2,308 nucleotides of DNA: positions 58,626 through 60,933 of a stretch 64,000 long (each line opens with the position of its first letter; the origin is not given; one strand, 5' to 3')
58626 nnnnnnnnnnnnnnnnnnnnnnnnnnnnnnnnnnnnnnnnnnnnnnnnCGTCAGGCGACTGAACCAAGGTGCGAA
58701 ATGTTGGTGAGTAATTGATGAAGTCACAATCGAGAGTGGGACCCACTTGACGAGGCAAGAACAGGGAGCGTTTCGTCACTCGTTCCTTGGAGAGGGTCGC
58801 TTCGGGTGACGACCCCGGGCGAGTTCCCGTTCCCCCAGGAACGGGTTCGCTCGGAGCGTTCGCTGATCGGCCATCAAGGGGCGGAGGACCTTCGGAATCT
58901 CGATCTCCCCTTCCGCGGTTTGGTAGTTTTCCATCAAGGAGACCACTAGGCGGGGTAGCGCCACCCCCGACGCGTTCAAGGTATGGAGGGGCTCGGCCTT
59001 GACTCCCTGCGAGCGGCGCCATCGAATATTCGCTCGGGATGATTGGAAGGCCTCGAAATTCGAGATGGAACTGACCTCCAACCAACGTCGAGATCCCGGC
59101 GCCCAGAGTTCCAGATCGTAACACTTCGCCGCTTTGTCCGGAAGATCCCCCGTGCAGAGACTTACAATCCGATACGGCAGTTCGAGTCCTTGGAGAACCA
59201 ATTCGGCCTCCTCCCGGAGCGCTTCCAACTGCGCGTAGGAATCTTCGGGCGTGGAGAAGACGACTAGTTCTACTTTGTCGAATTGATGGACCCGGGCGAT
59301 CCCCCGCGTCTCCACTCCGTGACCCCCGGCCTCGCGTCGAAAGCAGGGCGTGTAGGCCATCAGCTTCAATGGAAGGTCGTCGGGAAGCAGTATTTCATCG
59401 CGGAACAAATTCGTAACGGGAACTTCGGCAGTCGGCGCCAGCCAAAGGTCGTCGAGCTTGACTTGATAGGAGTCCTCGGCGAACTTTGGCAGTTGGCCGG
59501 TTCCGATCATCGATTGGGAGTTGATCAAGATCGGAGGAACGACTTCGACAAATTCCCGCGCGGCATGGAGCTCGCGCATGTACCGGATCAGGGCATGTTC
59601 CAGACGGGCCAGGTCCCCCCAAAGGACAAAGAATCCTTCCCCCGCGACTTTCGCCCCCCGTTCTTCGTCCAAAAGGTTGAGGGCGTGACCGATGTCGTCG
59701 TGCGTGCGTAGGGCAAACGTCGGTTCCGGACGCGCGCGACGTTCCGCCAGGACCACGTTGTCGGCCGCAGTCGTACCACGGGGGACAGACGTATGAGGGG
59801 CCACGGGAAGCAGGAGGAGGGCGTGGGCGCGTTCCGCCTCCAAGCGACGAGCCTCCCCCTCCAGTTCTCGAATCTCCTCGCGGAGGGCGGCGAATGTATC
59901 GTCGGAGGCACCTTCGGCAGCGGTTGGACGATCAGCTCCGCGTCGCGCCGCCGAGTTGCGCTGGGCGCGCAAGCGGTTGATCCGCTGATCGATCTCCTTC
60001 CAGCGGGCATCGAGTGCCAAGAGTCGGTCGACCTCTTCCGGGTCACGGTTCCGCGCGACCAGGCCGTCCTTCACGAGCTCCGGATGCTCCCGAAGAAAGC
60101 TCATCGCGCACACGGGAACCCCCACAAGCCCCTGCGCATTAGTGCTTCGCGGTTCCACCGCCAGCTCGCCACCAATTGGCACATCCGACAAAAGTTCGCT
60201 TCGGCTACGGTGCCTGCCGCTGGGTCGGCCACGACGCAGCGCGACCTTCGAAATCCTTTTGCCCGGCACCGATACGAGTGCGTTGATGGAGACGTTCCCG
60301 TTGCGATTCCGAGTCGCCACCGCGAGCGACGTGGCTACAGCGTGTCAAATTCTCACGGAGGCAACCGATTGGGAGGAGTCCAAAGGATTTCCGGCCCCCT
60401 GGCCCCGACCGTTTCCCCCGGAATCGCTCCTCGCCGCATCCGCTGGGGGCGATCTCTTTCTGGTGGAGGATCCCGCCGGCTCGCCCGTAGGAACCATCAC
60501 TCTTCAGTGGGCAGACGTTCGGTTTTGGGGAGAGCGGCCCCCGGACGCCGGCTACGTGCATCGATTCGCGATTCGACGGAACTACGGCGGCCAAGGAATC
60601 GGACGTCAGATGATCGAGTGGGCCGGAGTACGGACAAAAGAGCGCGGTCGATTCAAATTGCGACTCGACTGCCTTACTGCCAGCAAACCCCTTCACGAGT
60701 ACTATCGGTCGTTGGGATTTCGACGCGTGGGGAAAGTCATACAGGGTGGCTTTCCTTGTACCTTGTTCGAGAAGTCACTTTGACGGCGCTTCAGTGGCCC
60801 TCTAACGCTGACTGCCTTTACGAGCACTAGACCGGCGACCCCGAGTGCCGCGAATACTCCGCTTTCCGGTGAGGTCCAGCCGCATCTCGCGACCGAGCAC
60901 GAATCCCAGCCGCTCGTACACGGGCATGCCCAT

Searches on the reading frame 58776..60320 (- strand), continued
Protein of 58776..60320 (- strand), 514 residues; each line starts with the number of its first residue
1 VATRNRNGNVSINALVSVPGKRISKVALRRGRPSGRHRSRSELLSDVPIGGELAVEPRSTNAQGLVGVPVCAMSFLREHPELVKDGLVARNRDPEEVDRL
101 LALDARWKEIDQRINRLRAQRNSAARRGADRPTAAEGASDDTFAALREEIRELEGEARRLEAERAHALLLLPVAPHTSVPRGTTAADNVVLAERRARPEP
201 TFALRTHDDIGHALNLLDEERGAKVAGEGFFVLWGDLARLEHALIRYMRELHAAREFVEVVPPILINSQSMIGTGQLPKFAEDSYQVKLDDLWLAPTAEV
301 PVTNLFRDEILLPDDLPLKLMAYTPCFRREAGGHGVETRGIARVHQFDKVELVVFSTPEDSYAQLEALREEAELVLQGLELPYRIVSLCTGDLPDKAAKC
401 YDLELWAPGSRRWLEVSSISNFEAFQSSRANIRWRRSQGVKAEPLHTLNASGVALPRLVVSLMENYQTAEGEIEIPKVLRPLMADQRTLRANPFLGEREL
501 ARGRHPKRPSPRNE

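Call 27: list_cluster_members(proteins=[P0121, P0131, P0132, P0153, P0154, P0160, P0163, P0172, P0173, P0174])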
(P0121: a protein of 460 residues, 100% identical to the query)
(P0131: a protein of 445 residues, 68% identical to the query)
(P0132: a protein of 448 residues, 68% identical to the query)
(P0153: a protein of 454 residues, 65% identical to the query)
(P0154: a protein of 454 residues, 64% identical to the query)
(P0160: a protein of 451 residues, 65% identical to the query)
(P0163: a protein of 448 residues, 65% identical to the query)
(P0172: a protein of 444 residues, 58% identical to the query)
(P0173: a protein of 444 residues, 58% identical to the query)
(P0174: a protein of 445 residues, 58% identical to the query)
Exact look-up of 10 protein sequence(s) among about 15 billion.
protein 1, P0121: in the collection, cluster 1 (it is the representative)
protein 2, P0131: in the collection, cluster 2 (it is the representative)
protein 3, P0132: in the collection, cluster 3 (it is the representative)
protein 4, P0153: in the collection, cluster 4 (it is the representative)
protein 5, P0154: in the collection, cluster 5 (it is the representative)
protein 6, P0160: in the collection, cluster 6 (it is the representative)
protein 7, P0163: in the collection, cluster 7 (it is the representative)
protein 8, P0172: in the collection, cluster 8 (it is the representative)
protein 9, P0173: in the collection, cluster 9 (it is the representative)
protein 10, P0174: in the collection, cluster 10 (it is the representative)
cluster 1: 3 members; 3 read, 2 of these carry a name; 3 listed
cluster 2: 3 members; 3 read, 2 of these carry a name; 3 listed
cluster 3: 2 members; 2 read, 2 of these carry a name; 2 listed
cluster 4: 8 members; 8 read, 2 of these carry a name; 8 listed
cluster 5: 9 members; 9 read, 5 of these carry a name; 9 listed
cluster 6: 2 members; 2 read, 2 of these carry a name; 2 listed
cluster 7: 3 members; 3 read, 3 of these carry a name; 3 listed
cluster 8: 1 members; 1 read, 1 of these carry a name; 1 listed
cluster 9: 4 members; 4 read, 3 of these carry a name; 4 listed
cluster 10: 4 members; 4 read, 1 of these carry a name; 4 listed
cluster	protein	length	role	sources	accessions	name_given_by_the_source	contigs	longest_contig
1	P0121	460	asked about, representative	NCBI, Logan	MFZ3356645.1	MAG: serine--tRNA ligase [Thermoplasmata archaeon]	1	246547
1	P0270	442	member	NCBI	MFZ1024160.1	MAG: serine--tRNA ligase [Thermoplasmata archaeon]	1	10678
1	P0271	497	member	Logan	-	-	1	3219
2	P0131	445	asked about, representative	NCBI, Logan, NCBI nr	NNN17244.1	MAG: serine--tRNA ligase [Thermoplasmata archaeon] | serine--tRNA ligase [Thermoplasmata archaeon]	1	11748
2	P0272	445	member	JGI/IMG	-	seryl-tRNA synthetase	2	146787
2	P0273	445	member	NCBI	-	-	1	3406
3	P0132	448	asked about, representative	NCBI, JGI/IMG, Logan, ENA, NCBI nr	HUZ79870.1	MAG TPA: serine--tRNA ligase [Thermoplasmata archaeon] | serine--tRNA ligase [Thermoplasmata archaeon]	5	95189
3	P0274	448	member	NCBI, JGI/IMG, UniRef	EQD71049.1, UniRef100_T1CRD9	seryl-tRNA synthetase [mine drainage metagenome] | Serine--tRNA ligase n=2 Tax=mine drainage metagenome TaxID=410659 RepID=T1CRD9_9ZZZZ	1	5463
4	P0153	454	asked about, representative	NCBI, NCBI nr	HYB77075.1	MAG TPA: serine--tRNA ligase [Thermoplasmata archaeon] | serine--tRNA ligase [Thermoplasmata archaeon]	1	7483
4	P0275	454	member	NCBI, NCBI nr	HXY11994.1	MAG TPA: serine--tRNA ligase [Thermoplasmata archaeon] | serine--tRNA ligase [Thermoplasmata archaeon]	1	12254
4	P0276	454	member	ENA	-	-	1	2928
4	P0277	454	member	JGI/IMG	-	-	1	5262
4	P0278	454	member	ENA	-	-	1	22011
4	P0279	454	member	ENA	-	-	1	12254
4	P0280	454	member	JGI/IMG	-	-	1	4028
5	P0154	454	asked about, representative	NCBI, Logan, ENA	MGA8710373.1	MAG: serine--tRNA ligase [Thermoplasmata archaeon]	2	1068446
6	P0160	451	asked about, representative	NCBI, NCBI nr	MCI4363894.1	MAG: serine--tRNA ligase [Thermoplasmata archaeon] | serine--tRNA ligase [Thermoplasmata archaeon]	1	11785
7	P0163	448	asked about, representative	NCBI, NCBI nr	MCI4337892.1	MAG: serine--tRNA ligase [Thermoplasmata archaeon] | serine--tRNA ligase [Thermoplasmata archaeon]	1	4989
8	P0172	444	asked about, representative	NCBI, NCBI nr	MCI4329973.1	MAG: serine--tRNA ligase [Thermoplasmata archaeon] | serine--tRNA ligase [Thermoplasmata archaeon]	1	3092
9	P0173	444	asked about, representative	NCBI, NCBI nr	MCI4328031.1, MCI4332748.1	MAG: serine--tRNA ligase [Thermoplasmata archaeon] | serine--tRNA ligase [Thermoplasmata archaeon]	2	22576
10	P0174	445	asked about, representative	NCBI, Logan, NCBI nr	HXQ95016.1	MAG TPA: serine--tRNA ligase [Thermoplasmata archaeon] | serine--tRNA ligase [Thermoplasmata archaeon]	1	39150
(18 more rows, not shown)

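Call 40: find_encoding_contigs(protein=P0122, flank=10000, max_places=2)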
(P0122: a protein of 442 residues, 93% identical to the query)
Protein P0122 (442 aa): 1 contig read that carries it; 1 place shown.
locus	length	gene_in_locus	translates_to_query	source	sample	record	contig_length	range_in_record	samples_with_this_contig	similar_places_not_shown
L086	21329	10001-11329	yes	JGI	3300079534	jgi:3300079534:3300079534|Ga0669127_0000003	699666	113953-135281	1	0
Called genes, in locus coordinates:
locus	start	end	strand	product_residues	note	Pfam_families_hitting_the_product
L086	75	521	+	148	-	PF00903:Glyoxalase, PF13669:Glyoxalase_4 (weak)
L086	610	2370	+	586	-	-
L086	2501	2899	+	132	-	PF01521:Fe-S_biosyn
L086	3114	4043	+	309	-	PF00005:ABC_tran, PF13304:AAA_21 (weak)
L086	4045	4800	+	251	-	PF12698:ABC2_membrane_3 (weak)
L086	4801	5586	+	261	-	PF01061:ABC2_membrane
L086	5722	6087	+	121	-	PF01253:SUI1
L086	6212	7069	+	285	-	PF00581:Rhodanese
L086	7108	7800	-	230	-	PF01597:GCV_H, PF01206:TusA (weak)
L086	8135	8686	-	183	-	PF08327:AHSA1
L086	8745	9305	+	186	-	PF13302:Acetyltransf_3, PF00583:Acetyltransf_1, PF13508:Acetyltransf_7, PF13673:Acetyltransf_10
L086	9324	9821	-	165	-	PF00583:Acetyltransf_1, PF13508:Acetyltransf_7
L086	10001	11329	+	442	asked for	PF02403:Seryl_tRNA_N, PF00587:tRNA-synt_2b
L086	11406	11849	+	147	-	-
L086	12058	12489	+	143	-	PF02742:Fe_dep_repr_C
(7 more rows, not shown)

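Call 44: find_encoding_contigs(protein=P0173, flank=2000, max_places=4)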
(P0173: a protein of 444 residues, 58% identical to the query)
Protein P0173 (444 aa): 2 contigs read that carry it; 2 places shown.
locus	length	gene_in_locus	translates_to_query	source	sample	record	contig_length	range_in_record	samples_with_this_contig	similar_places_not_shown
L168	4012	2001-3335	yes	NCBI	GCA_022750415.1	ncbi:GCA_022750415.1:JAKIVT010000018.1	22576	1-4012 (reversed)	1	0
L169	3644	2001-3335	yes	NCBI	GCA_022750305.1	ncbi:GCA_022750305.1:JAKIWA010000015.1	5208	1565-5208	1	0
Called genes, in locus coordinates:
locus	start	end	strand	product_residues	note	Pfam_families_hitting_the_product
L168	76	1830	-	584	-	PF00270:DEAD, PF04851:ResIII, PF00271:Helicase_C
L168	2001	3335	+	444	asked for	PF02403:Seryl_tRNA_N, PF00587:tRNA-synt_2b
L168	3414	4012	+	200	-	PF00171:Aldedh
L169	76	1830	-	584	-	PF00270:DEAD, PF04851:ResIII, PF00271:Helicase_C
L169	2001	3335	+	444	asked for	PF02403:Seryl_tRNA_N, PF00587:tRNA-synt_2b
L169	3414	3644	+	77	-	PF00171:Aldedh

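Call 45: find_encoding_contigs(protein=P0172, flank=2000, max_places=3)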
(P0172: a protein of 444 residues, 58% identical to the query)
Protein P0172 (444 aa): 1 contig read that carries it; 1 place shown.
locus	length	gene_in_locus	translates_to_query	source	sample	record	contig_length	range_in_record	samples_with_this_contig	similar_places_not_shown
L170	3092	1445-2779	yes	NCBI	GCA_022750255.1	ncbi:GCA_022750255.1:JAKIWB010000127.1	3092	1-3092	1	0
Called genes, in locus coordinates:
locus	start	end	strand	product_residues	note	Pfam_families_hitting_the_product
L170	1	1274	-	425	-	PF00270:DEAD, PF04851:ResIII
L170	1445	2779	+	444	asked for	PF02403:Seryl_tRNA_N, PF00587:tRNA-synt_2b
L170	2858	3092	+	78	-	PF00171:Aldedh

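Call 48: find_encoding_contigs(protein=P0154, flank=10000, max_places=2)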
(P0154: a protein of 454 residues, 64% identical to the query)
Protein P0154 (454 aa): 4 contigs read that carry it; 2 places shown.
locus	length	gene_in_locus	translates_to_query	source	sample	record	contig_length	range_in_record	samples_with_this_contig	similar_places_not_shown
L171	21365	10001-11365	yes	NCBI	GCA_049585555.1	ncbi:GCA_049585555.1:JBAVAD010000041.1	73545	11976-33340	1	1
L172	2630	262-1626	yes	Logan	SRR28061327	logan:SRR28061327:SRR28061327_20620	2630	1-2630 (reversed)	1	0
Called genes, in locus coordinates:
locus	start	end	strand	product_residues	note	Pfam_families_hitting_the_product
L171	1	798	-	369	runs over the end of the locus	PF26233:NicX (faint), PF02073:Peptidase_M29 (weak)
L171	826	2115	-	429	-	-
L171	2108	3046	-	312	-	PF13302:Acetyltransf_3 (faint), PF00583:Acetyltransf_1, PF13673:Acetyltransf_10, PF08445:FR47, PF13508:Acetyltransf_7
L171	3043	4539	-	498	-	-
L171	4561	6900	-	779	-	PF00136:DNA_pol_B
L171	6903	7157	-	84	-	PF26485:DUF8156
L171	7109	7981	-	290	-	PF08423:Rad51 (weak)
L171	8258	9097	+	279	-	-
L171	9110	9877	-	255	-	PF01904:DUF72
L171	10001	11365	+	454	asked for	PF02403:Seryl_tRNA_N, PF00587:tRNA-synt_2b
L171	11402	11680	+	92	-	PF13237:Fer4_10 (weak), PF14697:Fer4_21 (faint), PF12838:Fer4_7 (weak), PF13187:Fer4_9 (weak)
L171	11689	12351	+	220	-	PF28474:DUF8412, PF13376:OmdA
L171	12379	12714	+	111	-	PF01990:ATP-synt_F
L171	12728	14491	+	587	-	PF02874:ATP-synt_ab_N, PF16886:ATP-synt_ab_Xtn, PF00006:ATP-synt_ab, PF22919:ATP-synt_VA_C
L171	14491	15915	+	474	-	PF02874:ATP-synt_ab_N, PF00006:ATP-synt_ab, PF22919:ATP-synt_VA_C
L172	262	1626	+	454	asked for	PF02403:Seryl_tRNA_N, PF00587:tRNA-synt_2b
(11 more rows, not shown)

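Call 49: find_encoding_contigs(protein=P0156, flank=10000, max_places=2)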
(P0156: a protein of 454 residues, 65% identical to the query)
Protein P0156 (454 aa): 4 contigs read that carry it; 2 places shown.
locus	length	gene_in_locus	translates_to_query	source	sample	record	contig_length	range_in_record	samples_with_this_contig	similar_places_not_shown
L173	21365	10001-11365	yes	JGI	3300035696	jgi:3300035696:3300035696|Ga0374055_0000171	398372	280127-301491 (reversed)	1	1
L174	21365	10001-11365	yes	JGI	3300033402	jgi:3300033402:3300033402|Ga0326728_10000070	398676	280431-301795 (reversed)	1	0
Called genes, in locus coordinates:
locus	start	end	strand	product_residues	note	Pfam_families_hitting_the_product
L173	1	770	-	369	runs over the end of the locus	PF02073:Peptidase_M29 (faint), PF26233:NicX (faint)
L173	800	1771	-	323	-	-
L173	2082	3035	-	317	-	PF13302:Acetyltransf_3 (faint), PF00583:Acetyltransf_1, PF13508:Acetyltransf_7, PF13673:Acetyltransf_10, PF08445:FR47 (weak)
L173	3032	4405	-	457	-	-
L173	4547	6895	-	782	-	PF00136:DNA_pol_B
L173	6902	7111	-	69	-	PF26485:DUF8156 (weak)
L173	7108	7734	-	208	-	-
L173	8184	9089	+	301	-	-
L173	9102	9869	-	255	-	PF01904:DUF72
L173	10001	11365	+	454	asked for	PF02403:Seryl_tRNA_N, PF00587:tRNA-synt_2b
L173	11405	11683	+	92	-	PF13187:Fer4_9 (faint), PF13237:Fer4_10 (weak), PF14697:Fer4_21 (faint), PF12838:Fer4_7 (faint)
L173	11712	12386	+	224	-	PF28474:DUF8412, PF13376:OmdA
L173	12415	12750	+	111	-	PF01990:ATP-synt_F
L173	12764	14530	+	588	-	PF02874:ATP-synt_ab_N, PF16886:ATP-synt_ab_Xtn, PF00006:ATP-synt_ab, PF22919:ATP-synt_VA_C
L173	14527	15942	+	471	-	PF02874:ATP-synt_ab_N, PF00006:ATP-synt_ab, PF22919:ATP-synt_VA_C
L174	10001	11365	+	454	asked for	PF02403:Seryl_tRNA_N, PF00587:tRNA-synt_2b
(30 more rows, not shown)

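Call 50: find_encoding_contigs(protein=P0169, flank=10000, max_places=2)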
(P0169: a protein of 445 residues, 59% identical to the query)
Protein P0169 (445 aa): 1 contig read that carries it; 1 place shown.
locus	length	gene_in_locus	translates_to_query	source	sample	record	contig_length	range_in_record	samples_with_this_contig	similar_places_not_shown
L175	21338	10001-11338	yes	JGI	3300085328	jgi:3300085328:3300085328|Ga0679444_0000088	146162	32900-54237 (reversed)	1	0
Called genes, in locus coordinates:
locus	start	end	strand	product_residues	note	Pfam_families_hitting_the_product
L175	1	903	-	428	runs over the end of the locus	-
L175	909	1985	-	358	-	PF00108:Thiolase_N, PF00109:ketoacyl-synt (weak), PF22691:Thiolase_C_1, PF02803:Thiolase_C (weak)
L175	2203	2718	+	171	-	PF02441:Flavoprotein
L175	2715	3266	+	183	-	-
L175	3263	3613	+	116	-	-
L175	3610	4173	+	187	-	PF00117:GATase, PF07722:Peptidase_C26 (weak)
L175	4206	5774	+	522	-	-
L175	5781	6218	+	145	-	-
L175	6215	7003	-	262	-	PF00590:TP_methylase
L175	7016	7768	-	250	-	PF00582:Usp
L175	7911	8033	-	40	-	-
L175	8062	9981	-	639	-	PF04851:ResIII, PF00270:DEAD, PF00271:Helicase_C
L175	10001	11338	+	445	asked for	PF02403:Seryl_tRNA_N, PF00587:tRNA-synt_2b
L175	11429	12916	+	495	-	PF00171:Aldedh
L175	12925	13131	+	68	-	-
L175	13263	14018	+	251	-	-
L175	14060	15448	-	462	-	PF05621:TniB (faint), PF13191:AAA_16, PF00004:AAA, PF13401:AAA_22, PF22606:Cdc6-ORC-like_ATPase_lid (weak), PF22703:Cdc6_lid, PF09079:WHD_Cdc6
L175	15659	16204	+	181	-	PF08308:PEGA (weak)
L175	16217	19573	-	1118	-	PF00041:fn3 (faint), PF00801:PKD, PF18911:PKD_4, PF00801:PKD (weak), PF18911:PKD_4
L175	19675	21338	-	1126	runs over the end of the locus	PF13088:BNR_2 (faint)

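Call 66: find_encoding_contigs(protein=P0126, flank=10000, max_places=2)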
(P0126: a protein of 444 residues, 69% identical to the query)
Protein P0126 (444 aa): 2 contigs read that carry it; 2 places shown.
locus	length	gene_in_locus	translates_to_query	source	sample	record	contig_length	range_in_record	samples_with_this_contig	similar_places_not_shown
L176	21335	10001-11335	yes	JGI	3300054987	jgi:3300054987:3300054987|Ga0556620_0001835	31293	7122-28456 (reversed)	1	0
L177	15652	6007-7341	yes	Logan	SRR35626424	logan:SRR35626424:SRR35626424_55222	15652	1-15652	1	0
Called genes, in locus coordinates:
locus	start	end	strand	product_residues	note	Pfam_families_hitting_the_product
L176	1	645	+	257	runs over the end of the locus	PF01061:ABC2_membrane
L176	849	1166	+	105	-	PF01253:SUI1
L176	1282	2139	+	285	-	PF00581:Rhodanese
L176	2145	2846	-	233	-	PF01597:GCV_H, PF01206:TusA (weak)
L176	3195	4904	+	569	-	PF02369:Big_1 (faint)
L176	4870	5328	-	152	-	PF08327:AHSA1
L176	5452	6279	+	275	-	PF13489:Methyltransf_23, PF08241:Methyltransf_11 (weak), PF08242:Methyltransf_12, PF13649:Methyltransf_25 (weak)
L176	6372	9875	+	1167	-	PF05317:Thermopsin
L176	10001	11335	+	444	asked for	PF02403:Seryl_tRNA_N, PF00587:tRNA-synt_2b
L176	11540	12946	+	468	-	PF04185:Phosphoesterase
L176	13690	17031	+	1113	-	PF01436:NHL (faint), PF25174:Beta-prop_THOC3 (faint), PF00801:PKD, PF18911:PKD_4, PF00801:PKD, PF18911:PKD_4, PF00801:PKD, PF18911:PKD_4, +2 more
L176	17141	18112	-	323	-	-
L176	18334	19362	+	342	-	PF16884:ADH_N_2, PF00107:ADH_zinc_N, PF13602:ADH_zinc_N_2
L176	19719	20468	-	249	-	PF00293:NUDIX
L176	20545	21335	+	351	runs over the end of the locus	PF00296:Bac_luciferase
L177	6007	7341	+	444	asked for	PF02403:Seryl_tRNA_N, PF00587:tRNA-synt_2b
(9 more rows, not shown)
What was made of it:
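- The type-1 context of the window extends to a 69% relative (call 66).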

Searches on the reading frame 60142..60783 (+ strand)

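Call 14: search_protein_families(library=pfam, proteins=[window:60142-60783:+], max_evalue=0.00001)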
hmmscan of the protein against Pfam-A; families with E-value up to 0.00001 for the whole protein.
window:60142-60783:+ (213 aa): 3 families
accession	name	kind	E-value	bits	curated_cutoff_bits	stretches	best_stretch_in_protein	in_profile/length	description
PF00583.31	Acetyltransf_1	-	3.6e-11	43.8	20.7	1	77-193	6-116/116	Acetyltransferase (GNAT) family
PF13508.13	Acetyltransf_7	-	5.8e-10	39.9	27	1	104-194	4-83/84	Acetyltransferase (GNAT) domain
PF13673.13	Acetyltransf_10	-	4.4e-06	27.1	23.6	1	135-201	50-115/128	Acetyltransferase (GNAT) domain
